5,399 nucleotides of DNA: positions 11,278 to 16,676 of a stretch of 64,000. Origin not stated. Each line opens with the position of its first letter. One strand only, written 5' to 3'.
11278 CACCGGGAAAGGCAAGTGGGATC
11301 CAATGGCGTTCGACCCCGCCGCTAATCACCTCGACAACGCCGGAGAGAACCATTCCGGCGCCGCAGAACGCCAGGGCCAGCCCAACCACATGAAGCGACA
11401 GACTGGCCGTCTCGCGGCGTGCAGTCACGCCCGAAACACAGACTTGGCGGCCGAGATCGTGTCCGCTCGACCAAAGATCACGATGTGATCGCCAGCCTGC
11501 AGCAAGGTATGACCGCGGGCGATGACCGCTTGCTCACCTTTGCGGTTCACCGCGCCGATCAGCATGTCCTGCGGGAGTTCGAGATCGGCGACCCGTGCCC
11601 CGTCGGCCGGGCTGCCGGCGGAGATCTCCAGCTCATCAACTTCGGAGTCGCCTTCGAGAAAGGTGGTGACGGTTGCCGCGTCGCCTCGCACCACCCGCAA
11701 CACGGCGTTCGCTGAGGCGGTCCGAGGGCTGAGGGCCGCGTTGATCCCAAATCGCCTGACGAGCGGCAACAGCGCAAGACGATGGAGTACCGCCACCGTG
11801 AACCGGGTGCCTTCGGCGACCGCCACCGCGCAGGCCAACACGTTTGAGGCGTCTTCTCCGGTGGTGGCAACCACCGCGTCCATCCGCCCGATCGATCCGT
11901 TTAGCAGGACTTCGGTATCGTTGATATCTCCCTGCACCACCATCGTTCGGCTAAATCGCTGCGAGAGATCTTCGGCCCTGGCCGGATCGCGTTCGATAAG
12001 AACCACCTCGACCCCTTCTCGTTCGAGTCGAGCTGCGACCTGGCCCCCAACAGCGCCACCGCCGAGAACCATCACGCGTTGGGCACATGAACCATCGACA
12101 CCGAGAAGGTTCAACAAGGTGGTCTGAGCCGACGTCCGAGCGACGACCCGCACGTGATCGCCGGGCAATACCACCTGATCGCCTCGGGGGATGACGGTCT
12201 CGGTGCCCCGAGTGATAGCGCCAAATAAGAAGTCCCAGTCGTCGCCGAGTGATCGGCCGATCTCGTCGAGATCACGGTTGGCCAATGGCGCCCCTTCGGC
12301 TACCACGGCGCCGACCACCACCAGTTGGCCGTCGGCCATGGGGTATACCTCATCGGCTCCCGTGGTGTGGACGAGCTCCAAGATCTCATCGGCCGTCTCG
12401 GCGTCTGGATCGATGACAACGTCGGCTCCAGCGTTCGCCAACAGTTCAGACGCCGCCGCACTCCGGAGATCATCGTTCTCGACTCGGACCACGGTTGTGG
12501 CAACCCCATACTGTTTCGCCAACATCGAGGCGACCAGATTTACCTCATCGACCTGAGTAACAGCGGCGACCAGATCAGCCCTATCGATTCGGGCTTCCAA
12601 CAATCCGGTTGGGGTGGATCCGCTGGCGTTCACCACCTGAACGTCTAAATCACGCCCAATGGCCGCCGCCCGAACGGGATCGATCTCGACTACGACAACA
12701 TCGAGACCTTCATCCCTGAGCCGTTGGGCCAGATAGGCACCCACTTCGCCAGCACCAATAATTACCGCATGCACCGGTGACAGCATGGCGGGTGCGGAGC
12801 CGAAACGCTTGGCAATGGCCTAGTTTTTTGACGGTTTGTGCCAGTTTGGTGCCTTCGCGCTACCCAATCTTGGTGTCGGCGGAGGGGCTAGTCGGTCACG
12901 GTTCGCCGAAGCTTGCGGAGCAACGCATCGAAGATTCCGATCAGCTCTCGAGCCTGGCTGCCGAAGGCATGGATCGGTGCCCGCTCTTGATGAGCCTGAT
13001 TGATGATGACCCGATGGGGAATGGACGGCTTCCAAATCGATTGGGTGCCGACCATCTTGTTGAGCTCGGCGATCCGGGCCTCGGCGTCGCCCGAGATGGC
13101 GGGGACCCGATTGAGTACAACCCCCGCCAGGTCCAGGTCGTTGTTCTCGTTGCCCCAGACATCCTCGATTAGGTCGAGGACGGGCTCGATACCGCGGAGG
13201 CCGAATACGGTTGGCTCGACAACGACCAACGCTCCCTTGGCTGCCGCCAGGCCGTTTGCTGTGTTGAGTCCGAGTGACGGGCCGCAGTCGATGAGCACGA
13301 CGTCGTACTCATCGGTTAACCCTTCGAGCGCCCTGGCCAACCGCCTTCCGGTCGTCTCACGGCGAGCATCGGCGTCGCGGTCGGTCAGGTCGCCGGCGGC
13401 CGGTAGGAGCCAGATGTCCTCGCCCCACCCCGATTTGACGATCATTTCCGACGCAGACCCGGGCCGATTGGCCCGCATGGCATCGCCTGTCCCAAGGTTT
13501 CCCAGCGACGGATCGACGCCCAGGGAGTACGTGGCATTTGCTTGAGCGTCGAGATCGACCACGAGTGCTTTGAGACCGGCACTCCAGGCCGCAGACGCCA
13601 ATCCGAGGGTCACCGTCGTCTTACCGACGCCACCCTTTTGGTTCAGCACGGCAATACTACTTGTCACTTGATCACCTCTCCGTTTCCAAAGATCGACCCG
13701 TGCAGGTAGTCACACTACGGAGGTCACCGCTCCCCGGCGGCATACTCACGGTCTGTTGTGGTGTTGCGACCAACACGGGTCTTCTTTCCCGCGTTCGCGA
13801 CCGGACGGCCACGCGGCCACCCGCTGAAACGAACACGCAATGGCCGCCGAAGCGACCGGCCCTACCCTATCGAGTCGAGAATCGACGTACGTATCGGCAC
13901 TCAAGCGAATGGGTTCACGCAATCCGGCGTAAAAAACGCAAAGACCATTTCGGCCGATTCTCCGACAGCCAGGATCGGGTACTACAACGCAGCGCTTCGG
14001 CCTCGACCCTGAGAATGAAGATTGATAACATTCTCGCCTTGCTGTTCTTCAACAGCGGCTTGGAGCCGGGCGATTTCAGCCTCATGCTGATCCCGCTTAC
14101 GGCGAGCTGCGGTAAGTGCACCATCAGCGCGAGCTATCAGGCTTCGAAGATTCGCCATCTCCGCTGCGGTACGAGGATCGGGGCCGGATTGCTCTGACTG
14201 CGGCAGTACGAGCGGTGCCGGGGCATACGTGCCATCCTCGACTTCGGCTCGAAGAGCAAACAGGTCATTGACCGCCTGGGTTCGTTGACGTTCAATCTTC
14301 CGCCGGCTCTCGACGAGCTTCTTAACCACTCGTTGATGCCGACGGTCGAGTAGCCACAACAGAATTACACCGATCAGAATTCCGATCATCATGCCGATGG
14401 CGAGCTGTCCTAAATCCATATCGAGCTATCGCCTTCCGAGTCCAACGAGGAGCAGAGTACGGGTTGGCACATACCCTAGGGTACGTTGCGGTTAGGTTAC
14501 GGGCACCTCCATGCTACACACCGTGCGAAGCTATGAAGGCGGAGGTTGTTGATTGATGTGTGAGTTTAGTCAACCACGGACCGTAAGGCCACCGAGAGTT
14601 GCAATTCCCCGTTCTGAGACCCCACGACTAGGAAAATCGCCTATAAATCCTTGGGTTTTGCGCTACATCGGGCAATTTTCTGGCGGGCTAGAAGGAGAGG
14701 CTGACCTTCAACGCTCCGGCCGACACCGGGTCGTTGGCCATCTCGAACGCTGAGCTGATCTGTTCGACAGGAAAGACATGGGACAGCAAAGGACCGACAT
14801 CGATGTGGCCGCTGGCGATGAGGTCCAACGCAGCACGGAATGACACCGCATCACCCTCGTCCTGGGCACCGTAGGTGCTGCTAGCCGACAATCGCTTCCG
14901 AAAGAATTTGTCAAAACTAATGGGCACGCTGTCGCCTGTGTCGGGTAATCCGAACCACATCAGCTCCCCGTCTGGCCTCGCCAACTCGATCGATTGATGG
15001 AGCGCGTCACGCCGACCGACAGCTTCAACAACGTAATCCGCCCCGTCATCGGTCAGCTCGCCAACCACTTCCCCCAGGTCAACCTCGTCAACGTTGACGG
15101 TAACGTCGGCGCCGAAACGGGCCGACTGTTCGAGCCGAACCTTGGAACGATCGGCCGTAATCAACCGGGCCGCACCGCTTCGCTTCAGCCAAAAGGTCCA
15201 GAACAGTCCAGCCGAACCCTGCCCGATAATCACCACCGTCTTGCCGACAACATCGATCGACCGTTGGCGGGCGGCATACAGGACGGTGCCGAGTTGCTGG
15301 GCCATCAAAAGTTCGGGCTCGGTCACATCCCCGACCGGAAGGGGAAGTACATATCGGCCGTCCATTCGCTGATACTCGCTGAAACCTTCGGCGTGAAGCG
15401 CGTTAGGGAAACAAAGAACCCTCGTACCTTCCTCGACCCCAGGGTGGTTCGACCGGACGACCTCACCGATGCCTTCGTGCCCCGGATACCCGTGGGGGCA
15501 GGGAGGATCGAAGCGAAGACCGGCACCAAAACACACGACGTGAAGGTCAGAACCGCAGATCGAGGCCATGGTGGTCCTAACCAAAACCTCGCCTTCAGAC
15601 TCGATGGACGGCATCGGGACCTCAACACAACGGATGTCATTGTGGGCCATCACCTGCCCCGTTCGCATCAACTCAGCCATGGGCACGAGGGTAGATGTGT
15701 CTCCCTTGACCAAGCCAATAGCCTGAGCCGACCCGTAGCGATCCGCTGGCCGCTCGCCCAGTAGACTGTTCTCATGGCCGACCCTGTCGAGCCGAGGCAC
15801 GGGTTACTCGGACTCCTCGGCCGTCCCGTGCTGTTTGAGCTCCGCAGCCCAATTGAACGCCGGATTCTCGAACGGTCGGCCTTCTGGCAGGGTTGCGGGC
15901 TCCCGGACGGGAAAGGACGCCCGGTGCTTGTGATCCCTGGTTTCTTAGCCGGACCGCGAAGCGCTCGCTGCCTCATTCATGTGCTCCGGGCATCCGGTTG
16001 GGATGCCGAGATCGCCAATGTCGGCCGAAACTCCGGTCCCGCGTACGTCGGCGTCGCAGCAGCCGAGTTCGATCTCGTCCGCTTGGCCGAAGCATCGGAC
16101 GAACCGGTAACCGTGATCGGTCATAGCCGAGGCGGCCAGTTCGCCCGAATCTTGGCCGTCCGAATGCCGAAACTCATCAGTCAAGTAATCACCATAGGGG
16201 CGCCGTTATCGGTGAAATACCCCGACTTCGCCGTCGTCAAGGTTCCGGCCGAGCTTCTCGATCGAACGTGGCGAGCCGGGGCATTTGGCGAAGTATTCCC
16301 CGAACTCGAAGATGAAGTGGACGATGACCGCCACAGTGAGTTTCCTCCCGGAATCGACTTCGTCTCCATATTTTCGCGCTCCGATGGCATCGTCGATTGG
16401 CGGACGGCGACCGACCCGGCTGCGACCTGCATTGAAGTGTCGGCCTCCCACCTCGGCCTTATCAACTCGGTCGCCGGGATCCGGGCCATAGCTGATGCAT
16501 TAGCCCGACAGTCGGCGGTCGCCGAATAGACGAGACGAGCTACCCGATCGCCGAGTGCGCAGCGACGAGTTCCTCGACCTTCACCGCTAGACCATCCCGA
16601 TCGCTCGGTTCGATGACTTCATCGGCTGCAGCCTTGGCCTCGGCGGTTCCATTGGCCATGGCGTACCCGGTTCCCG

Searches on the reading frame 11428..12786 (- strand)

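Call 54: search_protein_families(library=pfam, proteins=[window:11428-12786:-], max_evalue=0.00001)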
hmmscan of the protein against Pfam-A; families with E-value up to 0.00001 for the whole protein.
window:11428-12786:- (453 aa): 16 families
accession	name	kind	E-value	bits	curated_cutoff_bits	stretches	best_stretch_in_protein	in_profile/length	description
PF02254.24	TrkA_N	-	1.2e-45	155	23.8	2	238-354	1-116/116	TrkA-N domain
PF02080.26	TrkA_C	-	3.5e-22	78.5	27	2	385-451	3-70/71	TrkA-C domain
PF01488.26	Shikimate_DH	-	2.2e-11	44.4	24.3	0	235-311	12-85/138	Shikimate / quinate 5-dehydrogenase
PF02558.23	ApbA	-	5.6e-11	42.7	22.2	1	238-285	1-47/150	Ketopantoate reductase PanE/ApbA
PF13241.12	NAD_binding_7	-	1.7e-09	38.7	22.1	1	5-100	8-92/104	Putative NAD(P)-binding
PF07992.20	Pyr_redox_2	-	9e-09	35.6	26.1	1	207-334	116-244/291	Pyridine nucleotide-disulphide oxidoreductase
PF03807.23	F420_oxidored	-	1.3e-08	35.7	21.6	0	238-282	2-48/94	NADP oxidoreductase coenzyme F420-dependent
PF03435.24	Sacchrp_dh_NADP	-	8.2e-08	33.1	25.1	0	238-324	1-90/129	Saccharopine dehydrogenase NADP binding domain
PF02737.24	3HCDH_N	-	5.3e-07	30.1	22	0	238-282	2-46/180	3-hydroxyacyl-CoA dehydrogenase, NAD binding domain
PF01494.25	FAD_binding_3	-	6.7e-07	29.3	22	0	6-34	3-31/349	FAD binding domain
PF13450.12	NAD_binding_8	-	7e-07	29.9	21.9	0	9-36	1-28/68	NAD(P)-binding Rossmann-like domain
PF00670.27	AdoHcyase_NAD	-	1.4e-06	28.9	27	0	1-41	20-60/162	S-adenosyl-L-homocysteine hydrolase, NAD binding domain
PF01262.27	AlaDh_PNT_C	-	1.7e-06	28.1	23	0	227-309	20-103/214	Alanine dehydrogenase/PNT, C-terminal domain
PF00070.33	Pyr_redox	-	2.4e-06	28.4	22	0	237-271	1-35/82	Pyridine nucleotide-disulphide oxidoreductase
PF03721.20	UDPG_MGDP_dh_N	-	3.1e-06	27.3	27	0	8-43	4-39/187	UDP-glucose/GDP-mannose dehydrogenase family, NAD binding domain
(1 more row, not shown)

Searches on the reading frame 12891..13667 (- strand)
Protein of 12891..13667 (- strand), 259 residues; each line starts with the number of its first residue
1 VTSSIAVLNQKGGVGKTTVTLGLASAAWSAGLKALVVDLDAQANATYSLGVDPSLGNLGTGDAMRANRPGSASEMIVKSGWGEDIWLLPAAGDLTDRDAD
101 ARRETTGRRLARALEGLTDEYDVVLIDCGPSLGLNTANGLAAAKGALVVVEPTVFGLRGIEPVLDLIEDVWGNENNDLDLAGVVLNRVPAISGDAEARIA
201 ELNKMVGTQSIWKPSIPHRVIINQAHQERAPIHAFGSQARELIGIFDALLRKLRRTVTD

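Call 54: search_protein_families(library=pfam, proteins=[window:12891-13667:-], max_evalue=0.00001)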
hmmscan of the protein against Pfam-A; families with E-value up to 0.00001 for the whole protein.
window:12891-13667:- (259 aa): 5 families
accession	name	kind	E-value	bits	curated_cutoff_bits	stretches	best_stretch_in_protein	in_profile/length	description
PF13614.12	AAA_31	-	1.6e-35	123.1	27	1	4-179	3-176/177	AAA domain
PF01656.29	CbiA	-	6.8e-22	78.2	25.4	2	5-53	1-49/125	CobQ/CobB/MinD/ParA nucleotide binding domain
PF06564.18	CBP_BcsQ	-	1.1e-06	28.8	21.3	1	5-153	4-148/234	Cellulose biosynthesis protein BcsQ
PF09140.17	MipZ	-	2.5e-06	27.4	20.7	0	5-43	3-41/262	ATPase MipZ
PF10609.15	ParA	-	7.7e-06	25.9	27.1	0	3-41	4-42/246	NUBPL iron-transfer P-loop NTPase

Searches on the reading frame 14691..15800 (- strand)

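Call 54: search_protein_families(library=pfam, proteins=[window:14691-15800:-], max_evalue=0.00001)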
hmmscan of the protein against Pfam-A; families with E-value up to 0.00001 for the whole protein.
window:14691-15800:- (370 aa): 4 families
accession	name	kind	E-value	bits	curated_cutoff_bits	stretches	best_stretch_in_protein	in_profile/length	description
PF00107.32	ADH_zinc_N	-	1.1e-20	74.3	31.8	1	198-328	3-127/129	Zinc-binding dehydrogenase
PF08240.17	ADH_N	-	2.5e-10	41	23.5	1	69-154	2-102/104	Alcohol dehydrogenase GroES-like domain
PF13602.12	ADH_zinc_N_2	-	5.6e-08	34.2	27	1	230-354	2-122/134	Zinc-binding dehydrogenase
PF16912.11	Glu_dehyd_C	-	1.2e-06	28.6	34.9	1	178-359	23-205/211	Glucose dehydrogenase C-terminus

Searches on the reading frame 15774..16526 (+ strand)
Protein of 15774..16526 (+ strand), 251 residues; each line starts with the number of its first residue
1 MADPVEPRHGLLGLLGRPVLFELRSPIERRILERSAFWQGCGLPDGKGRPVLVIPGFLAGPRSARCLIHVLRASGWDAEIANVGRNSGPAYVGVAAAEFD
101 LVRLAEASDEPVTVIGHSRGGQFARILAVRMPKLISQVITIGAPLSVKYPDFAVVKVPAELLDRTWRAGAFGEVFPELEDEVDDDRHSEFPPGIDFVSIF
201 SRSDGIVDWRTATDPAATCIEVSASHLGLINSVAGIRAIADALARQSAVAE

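Call 54: search_protein_families(library=pfam, proteins=[window:15774-16526:+], max_evalue=0.00001)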
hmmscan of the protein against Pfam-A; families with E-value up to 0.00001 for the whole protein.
window:15774-16526:+ (251 aa): 2 families
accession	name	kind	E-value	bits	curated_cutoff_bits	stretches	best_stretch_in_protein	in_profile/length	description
PF00561.26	Abhydrolase_1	-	1.9e-07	31.5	25.8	1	50-145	2-103/245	alpha/beta hydrolase fold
PF07819.20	PGAP1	-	7.7e-06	26.3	24.3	0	105-169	86-154/233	PGAP1-like alpha/beta domain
